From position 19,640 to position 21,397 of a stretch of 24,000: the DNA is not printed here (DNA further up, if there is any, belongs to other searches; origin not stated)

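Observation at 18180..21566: Candidate undescribed nickel-handling module: Tat-signal mini-protein + DUF4331 + NiCoT permease + PUA-like protein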

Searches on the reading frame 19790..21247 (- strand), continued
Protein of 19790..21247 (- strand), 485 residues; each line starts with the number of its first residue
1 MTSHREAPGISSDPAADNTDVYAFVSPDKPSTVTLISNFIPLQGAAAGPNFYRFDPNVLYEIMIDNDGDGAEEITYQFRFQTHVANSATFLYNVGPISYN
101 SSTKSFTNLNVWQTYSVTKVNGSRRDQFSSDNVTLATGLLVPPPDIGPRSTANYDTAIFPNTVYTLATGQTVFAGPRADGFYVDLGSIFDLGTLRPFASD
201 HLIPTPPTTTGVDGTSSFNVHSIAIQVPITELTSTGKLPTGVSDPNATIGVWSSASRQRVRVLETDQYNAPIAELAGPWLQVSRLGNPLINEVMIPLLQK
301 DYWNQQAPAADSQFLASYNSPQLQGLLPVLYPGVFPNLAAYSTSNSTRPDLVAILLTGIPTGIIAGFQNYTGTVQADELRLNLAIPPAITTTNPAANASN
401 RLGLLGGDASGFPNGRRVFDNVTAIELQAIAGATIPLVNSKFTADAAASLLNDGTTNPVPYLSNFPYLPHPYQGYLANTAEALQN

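Call 43: predict_structure(alignment_id=A2)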
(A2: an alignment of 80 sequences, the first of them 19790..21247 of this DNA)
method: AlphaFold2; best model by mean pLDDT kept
length: 485 residues; sequences in the alignment: 80
mean_pLDDT: 84.8   pTM: 0.88
mean pLDDT of the five models: 84.8, 81.4, 80.1, 78.1, 76.5
residues with pLDDT >= 90: 215; 70-90: 207; 50-70: 50; < 50: 13
segments of 3 or more residues with pLDDT < 50: 1-4, 479-485
pLDDT, mean of each block of 10 residues (from residue 1): 53 66 94 92 59 87 93 95 91 92 93 96 70 94 90 89 94 89 70 80 73 76 96 95 91 84 83 78 79 84 88 90 90 94 87 82 82 86 93 87 92 90 90 91 94 80 83 69 36
secondary structure, 60 per line:
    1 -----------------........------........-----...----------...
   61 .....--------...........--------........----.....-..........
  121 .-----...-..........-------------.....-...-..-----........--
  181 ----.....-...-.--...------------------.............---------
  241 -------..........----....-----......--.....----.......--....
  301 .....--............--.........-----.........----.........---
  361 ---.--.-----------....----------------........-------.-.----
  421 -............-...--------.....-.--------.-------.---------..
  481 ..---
elements in order: E18-25 E32-39 E58-65 E74-84 E93-100 E105-109 E111-121 E131-140 H154-158 E171-178 H185-189 E219-228 E248-257 E262-265 E271-276 E279-283 H288-294 H297-305 H308-319 H322-330 H336-344 H349-357 E379-382 H399-406 H422-433 H446-450 H479-482

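Call 49: fold_search(model_id=the predicted structure, library=pdb)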
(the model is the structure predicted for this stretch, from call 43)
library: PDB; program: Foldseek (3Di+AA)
matches with E <= 10: 466; with E <= 0.001: 0
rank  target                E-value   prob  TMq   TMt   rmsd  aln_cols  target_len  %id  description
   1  6ud7_A                7.3e-03  0.08  0.10  0.11  24.6       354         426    8  Crystal structure of full-length human DCAF15-DDB1(deltaBPB)-DDA1-RBM39 in complex with indisulam (released 2019-12-18)
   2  1t5r_G                1.6e-02  0.06  0.09  0.13  19.9       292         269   11  STRUCTURE OF THE PANTON-VALENTINE LEUCOCIDIN S COMPONENT FROM STAPHYLOCOCCUS AUREUS (released 2004-08-24)
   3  6ue5_A                5.6e-02  0.04  0.09  0.10  24.1       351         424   10  Crystal structure of full-length human DCAF15-DDB1-deltaPBP-DDA1-RBM39 in complex with 4-(aminomethyl)-N-(3-cyano-4-me (released 2019-12-18)
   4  6sne_D                5.9e-02  0.03  0.06  0.12  24.4       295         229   10  crystal structure of LN01 Fab in complex with an HIV-1 gp41 peptide (released 2019-11-06)
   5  6snd_H                6.7e-02  0.02  0.06  0.12  23.8       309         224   12  crystal structure of LN01 Fab in complex with an HIV-1 gp41 peptide (released 2019-11-06)
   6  7kzq_O                1.1e-01  0.04  0.09  0.07  20.7       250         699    9  Structure of the human Fanconi anaemia Core-ID complex (released 2021-03-10)
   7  8d3t_D                1.2e-01  0.08  0.07  0.09  13.2       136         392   10  Crystal structure of GalS1 from Populus trichocarpas (released 2023-03-15)
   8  6snc_H                1.3e-01  0.02  0.06  0.11  25.1       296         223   12  crystal structure of LN01 Fab in complex with an HIV-1 gp41 peptide (released 2019-11-06)
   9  8x0t_H                1.6e-01  0.01  0.06  0.10  23.5       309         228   10  Frizzled8 CRD in complex with pF8_AC3 Fab (released 2023-11-22)
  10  4i0n                  1.7e-01  0.04  0.10  0.15  20.0       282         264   11  Pore forming protein (released 2013-03-20)
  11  7anm_C                1.7e-01  0.01  0.06  0.06  25.0       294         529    9  Nudaurelia capensis omega virus capsid: virus-like particles expressed in Nicotiana benthamiana (released 2021-08-25)
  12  3s6p_B                2.0e-01  0.02  0.06  0.06  23.3       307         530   10  Crystal Structure of Helicoverpa Armigera Stunt Virus (released 2012-05-30)
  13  6wj0_H                2.0e-01  0.01  0.06  0.13  21.4       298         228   10  Crystal structure of Fab 54-4H03 (released 2020-07-01)
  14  8qsz_B                2.1e-01  0.02  0.10  0.05  24.2       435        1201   10  Structure of s. pombe RNA polymerase II in complex with DSIF and Rat1/Rai1 (released 2024-10-23)
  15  8r0a_B                2.5e-01  0.04  0.08  0.03  12.7       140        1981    8  Cryo-EM structure of the cross-exon pre-B+5'ss complex (released 2024-05-22)
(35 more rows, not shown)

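Call 55: search_dna_similar(query=window:19790-21247:-, collection=plasmids, mode=protein, max_rows=40, rows=spread)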
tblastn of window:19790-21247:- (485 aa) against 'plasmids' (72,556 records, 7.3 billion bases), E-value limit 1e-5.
Records with a match: 43; places in all: 47; records where one place covers at least 80% of the query: 31.
Best place of each record, by identity: 60-80% 1; <60% 42.
By first word of the organism name: Streptomyces 12; Pseudoalteromonas 6; Sulfitobacter 5; Paraburkholderia 2; Embleya 2; Lichenicola 2; Adhaeribacter 2; Nostoc 2; Kitasatospora 1; Miltoncostaea 1; and 8 more.
By predicted mobility (MOB-suite, as given by PLSDB): non-mobilizable 35; mobilizable 6; conjugative 2.
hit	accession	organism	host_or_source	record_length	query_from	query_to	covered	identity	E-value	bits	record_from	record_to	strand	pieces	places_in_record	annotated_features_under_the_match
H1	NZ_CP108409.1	Kitasatospora sp. NBC_01300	-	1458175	1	475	98%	54.7%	3e-149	478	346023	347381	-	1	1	record has no annotation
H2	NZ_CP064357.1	Miltoncostaea oceani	pure culture,marine sediment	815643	2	475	98%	43.5%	3e-105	351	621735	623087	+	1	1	DUF4331 domain-containing protein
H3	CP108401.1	Streptomycetaceae bacterium NBC_01309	-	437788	2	470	97%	37.4%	4e-66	238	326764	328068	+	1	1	DUF4331 domain-containing protein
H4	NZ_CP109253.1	Streptomyces anulatus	-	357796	2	470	97%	36.0%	9e-65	234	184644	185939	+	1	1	DUF4331 domain-containing protein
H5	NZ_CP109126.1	Streptomyces anulatus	-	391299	2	470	97%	35.8%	1e-63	231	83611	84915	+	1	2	DUF4331 domain-containing protein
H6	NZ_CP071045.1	Streptomyces sp. CA-256286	sediment,muddy soil from torrent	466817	2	470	97%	35.6%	1e-63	231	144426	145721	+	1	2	DUF4331 domain-containing protein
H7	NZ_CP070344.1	Variovorax sp. PDNC026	cell culture,Plastic debris in ...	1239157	2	474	98%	35.3%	1e-59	219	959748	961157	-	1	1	none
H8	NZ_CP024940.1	Paraburkholderia hospita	soil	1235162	3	474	97%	35.3%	8e-66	237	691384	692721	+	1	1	record has no annotation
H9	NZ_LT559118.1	Nonomuraea gerenzanensis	-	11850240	2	471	97%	35.4%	1e-60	222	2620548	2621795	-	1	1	none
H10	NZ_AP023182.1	Paraburkholderia sp. PGU19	Physopelta gutta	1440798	2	474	98%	34.9%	7e-56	208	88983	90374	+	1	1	record has no annotation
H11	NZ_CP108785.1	Embleya sp. NBC_00888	-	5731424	2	471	97%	35.0%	5e-65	235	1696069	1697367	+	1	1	none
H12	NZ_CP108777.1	Embleya sp. NBC_00896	-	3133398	2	471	97%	34.2%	2e-60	222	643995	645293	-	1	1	none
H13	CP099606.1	Comamonadaceae bacterium OTU4NAUVB1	Arabidopsis thaliana,pure culture,leaf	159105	2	474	98%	34.0%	3e-55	206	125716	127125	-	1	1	DUF4331 domain-containing protein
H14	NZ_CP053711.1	Lichenicola cladoniae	Cladonia borealis,cell culture,lichen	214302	2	471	97%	33.4%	4e-46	179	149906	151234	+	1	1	DUF4331 domain-containing protein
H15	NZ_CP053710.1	Lichenicola cladoniae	Cladonia borealis,cell culture,lichen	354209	2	471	97%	33.2%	9e-46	178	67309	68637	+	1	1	DUF4331 domain-containing protein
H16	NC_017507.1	Marinobacter adhaerens HP15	German Wadden Sea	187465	2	474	98%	32.1%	3e-53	200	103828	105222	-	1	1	DUF4331 domain-containing protein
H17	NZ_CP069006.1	Sulfitobacter mediterraneus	Skeletonema costatum,The surface ...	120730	2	474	98%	32.0%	1e-54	205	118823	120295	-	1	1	DUF4331 domain-containing protein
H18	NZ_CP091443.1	Pseudoalteromonas sp. CF6-2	sediment,South Sea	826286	2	474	98%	31.4%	1e-50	193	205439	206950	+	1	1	DUF4331 domain-containing protein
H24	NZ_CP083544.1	Jannaschia sp. W003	-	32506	2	438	90%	32.1%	9e-53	199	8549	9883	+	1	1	DUF4331 domain-containing protein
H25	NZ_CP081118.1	Sulfitobacter pontiacus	-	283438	2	432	89%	32.5%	1e-48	187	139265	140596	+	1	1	DUF4331 domain-containing protein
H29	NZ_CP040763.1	Paracoccus liaowanqingii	Tibetan antelope,cell culture,feces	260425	2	433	89%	31.5%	4e-47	182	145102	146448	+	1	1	DUF4331 domain-containing protein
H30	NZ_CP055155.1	Adhaeribacter swui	Cell culture,Mud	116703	2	323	66%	36.4%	3e-52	197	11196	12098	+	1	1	DUF4331 family protein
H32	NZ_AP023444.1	Nostoc sp. MS1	-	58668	15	318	63%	25.9%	2e-11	75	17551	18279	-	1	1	DUF4331 domain-containing protein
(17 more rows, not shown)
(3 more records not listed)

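Call 56: get_annotated_region(hit=H16, flank=6000)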
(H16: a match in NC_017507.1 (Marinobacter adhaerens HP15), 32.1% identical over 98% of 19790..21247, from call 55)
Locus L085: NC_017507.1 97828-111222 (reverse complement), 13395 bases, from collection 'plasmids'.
description: Marinobacter adhaerens HP15 plasmid pHP-187, complete sequence
organism: Marinobacter adhaerens HP15 (NCBI taxid 225937)
taxonomy: Bacteria; Pseudomonadota; Gammaproteobacteria; Pseudomonadales; Marinobacteraceae; Marinobacter; Marinobacter adhaerens; Marinobacter adhaerens HP15
host: -; source: German Wadden Sea; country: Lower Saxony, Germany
typing (MOB-suite, as given by PLSDB): non-mobilizable; replicon rep_cluster_487
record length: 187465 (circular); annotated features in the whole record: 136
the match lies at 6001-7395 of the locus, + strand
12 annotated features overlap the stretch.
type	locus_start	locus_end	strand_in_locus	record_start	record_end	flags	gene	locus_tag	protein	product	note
CDS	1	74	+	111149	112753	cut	-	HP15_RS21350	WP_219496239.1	alkaline phosphatase D family protein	-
CDS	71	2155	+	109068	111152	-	-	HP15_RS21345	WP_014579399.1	metallophosphoesterase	-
CDS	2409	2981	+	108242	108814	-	-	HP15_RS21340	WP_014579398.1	DUF3299 domain-containing protein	-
CDS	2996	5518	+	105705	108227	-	-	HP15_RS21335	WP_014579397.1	PKD domain-containing protein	-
CDS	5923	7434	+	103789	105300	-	-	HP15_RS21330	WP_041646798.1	DUF4331 domain-containing protein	-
CDS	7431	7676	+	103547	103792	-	-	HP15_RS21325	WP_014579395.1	hypothetical protein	-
CDS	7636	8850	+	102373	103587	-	-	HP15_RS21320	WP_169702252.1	hypothetical protein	-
CDS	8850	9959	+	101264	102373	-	-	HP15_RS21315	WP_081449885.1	HupE/UreJ family protein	-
CDS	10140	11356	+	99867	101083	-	-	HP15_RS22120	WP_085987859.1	IS3 family transposase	-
CDS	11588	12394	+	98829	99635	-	-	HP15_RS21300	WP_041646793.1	alpha/beta hydrolase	-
CDS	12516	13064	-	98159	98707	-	-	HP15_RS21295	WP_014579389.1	DUF3455 domain-containing protein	-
CDS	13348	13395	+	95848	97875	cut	-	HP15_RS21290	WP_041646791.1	hypothetical protein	-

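Call 57: get_annotated_region(hit=H18, flank=6000)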
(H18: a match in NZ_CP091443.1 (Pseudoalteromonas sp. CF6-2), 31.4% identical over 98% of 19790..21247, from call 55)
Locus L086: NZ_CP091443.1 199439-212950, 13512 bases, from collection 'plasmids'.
description: Pseudoalteromonas sp. CF6-2 plasmid unnamed, complete sequence
organism: Pseudoalteromonas sp. CF6-2 (NCBI taxid 562716)
taxonomy: Bacteria; Pseudomonadota; Gammaproteobacteria; Alteromonadales; Pseudoalteromonadaceae; Pseudoalteromonas; Pseudoalteromonas sp. CF6-2
host: -; source: sediment,South Sea; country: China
typing (MOB-suite, as given by PLSDB): non-mobilizable
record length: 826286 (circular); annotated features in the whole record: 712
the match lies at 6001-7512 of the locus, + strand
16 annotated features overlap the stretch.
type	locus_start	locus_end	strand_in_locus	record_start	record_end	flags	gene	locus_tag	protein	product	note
CDS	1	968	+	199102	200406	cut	hmgA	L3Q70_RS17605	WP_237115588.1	homogentisate 1,2-dioxygenase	GO:0006559 - L-phenylalanine catabolic process [Evidence IEA]; GO:0006572 - tyrosine catabolic process [Evidence IEA]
CDS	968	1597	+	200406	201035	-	maiA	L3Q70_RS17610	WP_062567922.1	maleylacetoacetate isomerase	GO:0006559 - L-phenylalanine catabolic process [Evidence IEA]; GO:0006572 - tyrosine catabolic process [Evidence IEA]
CDS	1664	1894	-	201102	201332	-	-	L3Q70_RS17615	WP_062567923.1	TIGR02647 family protein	-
CDS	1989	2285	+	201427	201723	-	-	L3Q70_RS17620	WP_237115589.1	DUF1496 domain-containing protein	-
CDS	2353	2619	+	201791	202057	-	-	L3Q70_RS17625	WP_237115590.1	VF530 family protein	-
CDS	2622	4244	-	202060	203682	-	-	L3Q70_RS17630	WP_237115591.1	diacylglycerol kinase family protein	-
CDS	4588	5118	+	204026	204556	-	-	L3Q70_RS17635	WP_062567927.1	sigma-70 family RNA polymerase sigma factor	GO:0006352 - DNA-templated transcription initiation [Evidence IEA]; GO:0006355 - regulation of DNA-templated ...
CDS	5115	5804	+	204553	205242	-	-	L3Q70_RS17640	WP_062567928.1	anti-sigma factor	-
CDS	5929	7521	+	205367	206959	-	-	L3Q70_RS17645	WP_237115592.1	DUF4331 domain-containing protein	-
CDS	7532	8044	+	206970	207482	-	-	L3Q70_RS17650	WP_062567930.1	Ig-like domain-containing protein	-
CDS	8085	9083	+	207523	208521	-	-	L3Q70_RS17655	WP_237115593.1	hypothetical protein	-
CDS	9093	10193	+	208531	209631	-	-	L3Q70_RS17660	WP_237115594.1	HupE/UreJ family protein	-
CDS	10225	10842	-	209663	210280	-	-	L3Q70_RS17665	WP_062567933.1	TetR/AcrR family transcriptional regulator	GO:0006355 - regulation of DNA-templated transcription [Evidence IEA]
CDS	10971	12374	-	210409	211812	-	-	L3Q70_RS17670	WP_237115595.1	efflux transporter outer membrane subunit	GO:0006810 - transport [Evidence IEA]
CDS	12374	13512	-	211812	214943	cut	-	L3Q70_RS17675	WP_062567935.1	efflux RND transporter permease subunit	GO:0042908 - xenobiotic transport [Evidence IEA]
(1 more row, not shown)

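Call 58: get_annotated_region(hit=H4, flank=6000)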
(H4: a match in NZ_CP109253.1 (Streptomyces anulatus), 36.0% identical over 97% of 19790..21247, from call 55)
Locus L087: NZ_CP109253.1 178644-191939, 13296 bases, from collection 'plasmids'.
description: Streptomyces anulatus strain NBC 01654 plasmid unnamed1, complete sequence
organism: Streptomyces anulatus (NCBI taxid 1892)
taxonomy: Bacteria; Actinomycetota; Actinomycetes; Kitasatosporales; Streptomycetaceae; Streptomyces; Streptomyces anulatus
host: -; source: -; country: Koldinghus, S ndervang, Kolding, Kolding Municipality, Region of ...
typing (MOB-suite, as given by PLSDB): mobilizable; replicon rep_cluster_1910; relaxase MOBF
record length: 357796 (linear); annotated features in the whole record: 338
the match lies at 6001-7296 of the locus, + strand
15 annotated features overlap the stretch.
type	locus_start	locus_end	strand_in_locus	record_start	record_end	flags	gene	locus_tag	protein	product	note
CDS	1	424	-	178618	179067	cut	-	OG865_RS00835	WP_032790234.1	SRPBCC family protein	-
CDS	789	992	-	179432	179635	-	-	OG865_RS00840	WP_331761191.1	hypothetical protein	-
CDS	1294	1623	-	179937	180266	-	-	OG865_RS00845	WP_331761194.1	hypothetical protein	-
CDS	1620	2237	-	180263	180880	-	-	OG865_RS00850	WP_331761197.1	Asp23/Gls24 family envelope stress response protein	-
CDS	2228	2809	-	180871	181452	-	-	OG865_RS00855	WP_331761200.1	RNA polymerase sigma factor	GO:0006352 - DNA-templated transcription initiation [Evidence IEA]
CDS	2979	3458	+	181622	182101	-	-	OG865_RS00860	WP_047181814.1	Asp23/Gls24 family envelope stress response protein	-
CDS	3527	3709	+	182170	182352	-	-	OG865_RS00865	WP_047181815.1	hypothetical protein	-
CDS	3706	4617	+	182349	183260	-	-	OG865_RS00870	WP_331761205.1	DUF6286 domain-containing protein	-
CDS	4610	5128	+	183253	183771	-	-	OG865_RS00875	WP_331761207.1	hypothetical protein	-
CDS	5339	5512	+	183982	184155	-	-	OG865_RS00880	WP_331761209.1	hypothetical protein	-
CDS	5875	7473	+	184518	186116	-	-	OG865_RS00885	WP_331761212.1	DUF4331 domain-containing protein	-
CDS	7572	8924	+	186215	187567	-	-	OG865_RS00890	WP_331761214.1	tetratricopeptide repeat protein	-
CDS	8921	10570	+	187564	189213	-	-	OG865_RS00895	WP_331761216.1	nickel transporter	-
CDS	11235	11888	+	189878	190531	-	-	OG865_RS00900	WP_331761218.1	fasciclin domain-containing protein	GO:0007155 - cell adhesion [Evidence IEA]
CDS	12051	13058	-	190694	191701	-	-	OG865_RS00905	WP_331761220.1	hypothetical protein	-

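Call 60: get_annotated_region(hit=H17, flank=5000)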
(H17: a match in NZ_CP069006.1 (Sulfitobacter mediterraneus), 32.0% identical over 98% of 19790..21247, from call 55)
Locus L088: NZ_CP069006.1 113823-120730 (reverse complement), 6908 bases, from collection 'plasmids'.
description: Sulfitobacter mediterraneus strain SC1-11 plasmid P2, complete sequence
organism: Sulfitobacter mediterraneus (NCBI taxid 83219)
taxonomy: Bacteria; Pseudomonadota; Alphaproteobacteria; Rhodobacterales; Roseobacteraceae; Sulfitobacter; Sulfitobacter mediterraneus
host: -; source: Skeletonema costatum,The surface seawater at the Pearl River Estuary; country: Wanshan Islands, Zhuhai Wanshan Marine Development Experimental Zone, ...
typing (MOB-suite, as given by PLSDB): non-mobilizable; replicon rep_cluster_558
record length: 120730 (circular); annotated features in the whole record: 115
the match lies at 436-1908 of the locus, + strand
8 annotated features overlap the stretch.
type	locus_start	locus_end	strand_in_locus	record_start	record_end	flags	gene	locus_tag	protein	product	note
CDS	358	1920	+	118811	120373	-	-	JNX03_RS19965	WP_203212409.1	DUF4331 domain-containing protein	-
CDS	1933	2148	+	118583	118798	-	-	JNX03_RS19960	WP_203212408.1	hypothetical protein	-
CDS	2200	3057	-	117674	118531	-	-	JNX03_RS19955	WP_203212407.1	type II secretion system protein GspK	-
CDS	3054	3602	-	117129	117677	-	-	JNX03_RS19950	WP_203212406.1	prepilin-type N-terminal cleavage/methylation domain-containing protein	-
CDS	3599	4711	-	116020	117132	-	-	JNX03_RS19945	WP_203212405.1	ABC transporter substrate-binding protein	-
CDS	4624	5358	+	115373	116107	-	-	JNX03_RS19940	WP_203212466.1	hypothetical protein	-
CDS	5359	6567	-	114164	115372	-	-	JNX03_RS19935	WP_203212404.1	type II secretion system F family protein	-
CDS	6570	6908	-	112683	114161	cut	-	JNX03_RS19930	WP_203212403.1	ATPase, T2SS/T4P/T4SS family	-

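Call 61: get_annotated_region(hit=H13, flank=5000)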
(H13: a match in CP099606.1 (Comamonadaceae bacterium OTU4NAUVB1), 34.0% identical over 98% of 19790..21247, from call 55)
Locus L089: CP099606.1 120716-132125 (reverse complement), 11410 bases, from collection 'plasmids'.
description: Comamonadaceae bacterium OTU4NAUVB1 plasmid unnamed4, complete sequence
organism: Comamonadaceae bacterium OTU4NAUVB1 (NCBI taxid 2952996)
taxonomy: Bacteria; Pseudomonadota; Betaproteobacteria; Burkholderiales; Comamonadaceae; ; Comamonadaceae bacterium OTU4NAUVB1
host: -; source: Arabidopsis thaliana,pure culture,leaf; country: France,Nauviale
typing (MOB-suite, as given by PLSDB): non-mobilizable
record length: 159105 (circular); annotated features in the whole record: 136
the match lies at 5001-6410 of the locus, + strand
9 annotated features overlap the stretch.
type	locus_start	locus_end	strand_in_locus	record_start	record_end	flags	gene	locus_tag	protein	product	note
CDS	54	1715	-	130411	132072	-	-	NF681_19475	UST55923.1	histidine kinase famiy protein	-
CDS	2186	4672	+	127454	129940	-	-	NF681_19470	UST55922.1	PAS domain-containing protein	-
CDS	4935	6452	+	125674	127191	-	-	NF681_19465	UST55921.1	DUF4331 domain-containing protein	-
CDS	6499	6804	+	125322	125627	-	-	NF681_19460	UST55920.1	hypothetical protein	-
CDS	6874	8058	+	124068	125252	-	-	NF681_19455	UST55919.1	hypothetical protein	-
CDS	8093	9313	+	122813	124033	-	-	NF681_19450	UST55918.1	HupE/UreJ family protein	-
CDS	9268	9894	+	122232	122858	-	-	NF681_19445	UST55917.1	SMP-30/gluconolactonase/LRE family protein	-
CDS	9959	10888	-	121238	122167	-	-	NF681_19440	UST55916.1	glyoxylate/hydroxypyruvate reductase A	-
CDS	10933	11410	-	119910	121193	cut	gabT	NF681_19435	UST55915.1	4-aminobutyrate--2-oxoglutarate transaminase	-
